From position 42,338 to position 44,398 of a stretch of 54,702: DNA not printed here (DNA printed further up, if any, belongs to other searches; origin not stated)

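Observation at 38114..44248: Stand-alone YcaO clustered with a PaaK/F390-synthetase-like ligase, a B12-type radical SAM enzyme and a transglutaminase-like protein: a RiPP-like modification cluster without a known partner set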

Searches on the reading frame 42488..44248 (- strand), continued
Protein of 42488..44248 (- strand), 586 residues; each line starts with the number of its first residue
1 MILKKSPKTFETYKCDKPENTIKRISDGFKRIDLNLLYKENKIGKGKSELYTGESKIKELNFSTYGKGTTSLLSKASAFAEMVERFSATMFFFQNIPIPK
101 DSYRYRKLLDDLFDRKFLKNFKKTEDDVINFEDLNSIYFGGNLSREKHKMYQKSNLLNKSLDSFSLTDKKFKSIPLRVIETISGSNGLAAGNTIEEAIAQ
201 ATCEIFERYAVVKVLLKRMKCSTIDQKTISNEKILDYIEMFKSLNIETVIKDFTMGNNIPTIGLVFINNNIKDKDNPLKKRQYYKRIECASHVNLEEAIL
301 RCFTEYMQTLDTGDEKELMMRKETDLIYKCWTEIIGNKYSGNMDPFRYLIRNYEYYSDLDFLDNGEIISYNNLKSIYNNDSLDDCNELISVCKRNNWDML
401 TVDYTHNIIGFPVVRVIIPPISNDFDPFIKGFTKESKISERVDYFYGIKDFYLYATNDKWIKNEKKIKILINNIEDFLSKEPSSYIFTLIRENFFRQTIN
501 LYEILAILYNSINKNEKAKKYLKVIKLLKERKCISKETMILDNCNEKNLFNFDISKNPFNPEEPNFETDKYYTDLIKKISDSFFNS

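Call 37: find_encoding_contigs(protein=P0006, flank=10000, max_places=2)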
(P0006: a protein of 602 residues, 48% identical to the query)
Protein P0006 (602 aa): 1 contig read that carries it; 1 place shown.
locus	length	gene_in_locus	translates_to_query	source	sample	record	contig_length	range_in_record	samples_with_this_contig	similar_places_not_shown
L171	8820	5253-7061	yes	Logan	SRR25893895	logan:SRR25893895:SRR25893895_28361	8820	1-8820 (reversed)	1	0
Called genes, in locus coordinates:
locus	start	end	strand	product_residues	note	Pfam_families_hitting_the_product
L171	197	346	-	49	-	-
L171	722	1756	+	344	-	PF26466:DNA_primase_lrg_N, PF04104:DNA_primase_lrg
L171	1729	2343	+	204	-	PF02223:Thymidylate_kin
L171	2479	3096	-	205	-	PF00702:Hydrolase, PF13419:HAD_2, PF13242:Hydrolase_like (weak)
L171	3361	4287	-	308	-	PF18761:Heliorhodopsin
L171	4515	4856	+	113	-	-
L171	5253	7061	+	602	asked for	PF02624:YcaO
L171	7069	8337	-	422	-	PF01841:Transglut_core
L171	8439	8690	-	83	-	-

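Call 59: predict_structure(alignment_id=A1)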
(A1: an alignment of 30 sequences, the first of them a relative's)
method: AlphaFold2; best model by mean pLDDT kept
length: 586 residues; sequences in the alignment: 30
mean_pLDDT: 90.0   pTM: 0.91
mean pLDDT of the five models: 90.0, 89.8, 89.2, 88.1, 88.1
residues with pLDDT >= 90: 405; 70-90: 151; 50-70: 23; < 50: 7
segments of 3 or more residues with pLDDT < 50: 536-540
pLDDT, mean of each block of 10 residues (from residue 1): 85 85 97 95 85 95 93 95 97 91 90 92 77 84 84 85 94 88 86 97 95 94 97 94 96 95 97 91 94 96 89 84 93 95 87 88 94 94 97 95 95 94 79 82 93 93 95 97 92 90 94 92 89 57 51 79 92 95 87
secondary structure, 60 per line:
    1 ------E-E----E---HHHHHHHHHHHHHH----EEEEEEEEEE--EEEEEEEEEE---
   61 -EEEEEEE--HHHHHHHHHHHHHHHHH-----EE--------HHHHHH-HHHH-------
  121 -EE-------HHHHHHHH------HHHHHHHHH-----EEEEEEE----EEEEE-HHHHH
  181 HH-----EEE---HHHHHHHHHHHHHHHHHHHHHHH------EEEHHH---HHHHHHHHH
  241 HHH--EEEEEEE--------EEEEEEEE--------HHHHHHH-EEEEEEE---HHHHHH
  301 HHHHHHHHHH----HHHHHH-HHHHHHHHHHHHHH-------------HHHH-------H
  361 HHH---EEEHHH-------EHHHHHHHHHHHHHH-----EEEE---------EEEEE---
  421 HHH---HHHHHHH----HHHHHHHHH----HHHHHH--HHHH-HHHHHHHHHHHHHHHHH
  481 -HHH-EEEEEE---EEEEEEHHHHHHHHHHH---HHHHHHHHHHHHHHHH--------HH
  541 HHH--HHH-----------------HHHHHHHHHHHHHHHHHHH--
elements in order: H18-31 E36-45 E48-57 E62-68 H71-87 H103-108 H110-113 H131-138 H145-153 E159-165 E170-174 H176-182 E188-190 H194-216 E223-225 H232-243 E246-252 E261-268 H277-283 E285-291 H295-310 H315-320 H322-335 H349-352 H360-363 E367-369 H381-394 E400-403 E413-417 H427-433 H438-446 H451-456 H459-462 H464-480 E486-491 E495-500 H501-511 H515-530 H539-543 H566-584

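Call 63: fold_search(model_id=the predicted structure, library=pdb)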
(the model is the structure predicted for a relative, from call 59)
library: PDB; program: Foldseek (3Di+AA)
matches with E <= 10: 239; with E <= 0.001: 41
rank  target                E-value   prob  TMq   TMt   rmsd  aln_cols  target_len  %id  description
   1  4q86_G                1.0e-18  1.00  0.51  0.52  12.7       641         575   15  YcaO with AMP Bound (released 2014-08-13)
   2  4q86_B                1.8e-18  1.00  0.54  0.54  12.2       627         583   16  YcaO with AMP Bound (released 2014-08-13)
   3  4q86_E                2.0e-18  1.00  0.57  0.58   8.9       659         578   15  YcaO with AMP Bound (released 2014-08-13)
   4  4q86_A                2.1e-18  1.00  0.53  0.54  12.2       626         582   16  YcaO with AMP Bound (released 2014-08-13)
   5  4q86_F                3.6e-18  1.00  0.52  0.53  12.3       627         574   16  YcaO with AMP Bound (released 2014-08-13)
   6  4q86_C                5.0e-18  1.00  0.52  0.53  12.2       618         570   16  YcaO with AMP Bound (released 2014-08-13)
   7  4q85_B                9.6e-18  1.00  0.56  0.57   9.4       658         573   15  YcaO with Non-hydrolyzable ATP (AMPCPP) Bound (released 2014-08-13)
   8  4q84_B                2.0e-17  1.00  0.53  0.54  12.1       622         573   16  Apo YcaO (released 2014-08-13)
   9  4q85_E                2.5e-17  1.00  0.52  0.53  11.6       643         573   16  YcaO with Non-hydrolyzable ATP (AMPCPP) Bound (released 2014-08-13)
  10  4q85_H                2.7e-17  1.00  0.52  0.53  11.5       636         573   16  YcaO with Non-hydrolyzable ATP (AMPCPP) Bound (released 2014-08-13)
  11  4q85_A                3.3e-17  1.00  0.53  0.56   9.3       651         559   15  YcaO with Non-hydrolyzable ATP (AMPCPP) Bound (released 2014-08-13)
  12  4q85_D                5.5e-17  1.00  0.56  0.57   9.1       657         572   15  YcaO with Non-hydrolyzable ATP (AMPCPP) Bound (released 2014-08-13)
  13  4q84_A                9.7e-17  1.00  0.52  0.54  12.1       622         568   16  Apo YcaO (released 2014-08-13)
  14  4q85_C                2.4e-16  1.00  0.54  0.56   9.5       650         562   16  YcaO with Non-hydrolyzable ATP (AMPCPP) Bound (released 2014-08-13)
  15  4q85_F                3.3e-16  1.00  0.51  0.53  11.5       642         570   16  YcaO with Non-hydrolyzable ATP (AMPCPP) Bound (released 2014-08-13)
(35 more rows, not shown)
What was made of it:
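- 42488..44248 (-): YcaO, 586 aa: ATP-dependent backbone-amide-activating enzyme with a second C-terminal domain of the E. coli YcaO type. AF2 model pLDDT 90; best PDB fold match is 4Q86 over the full length (calls 59, 63).
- On E. coli-type YcaO (NF040716; uL16 thioamidase): Foldseek match to 4Q86, E 1e-18, about 620-660 aligned columns, TM about 0.55 (call 63).
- Checked: It is a folded second domain of the E. coli YcaO type (calls 59, 63).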

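Call 81: find_encoding_contigs(protein=P0001, flank=1000, max_places=2)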
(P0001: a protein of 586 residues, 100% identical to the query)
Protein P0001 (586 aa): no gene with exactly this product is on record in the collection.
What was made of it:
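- Tried and rejected: Looking up the window's own contig returned nothing (call 81).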
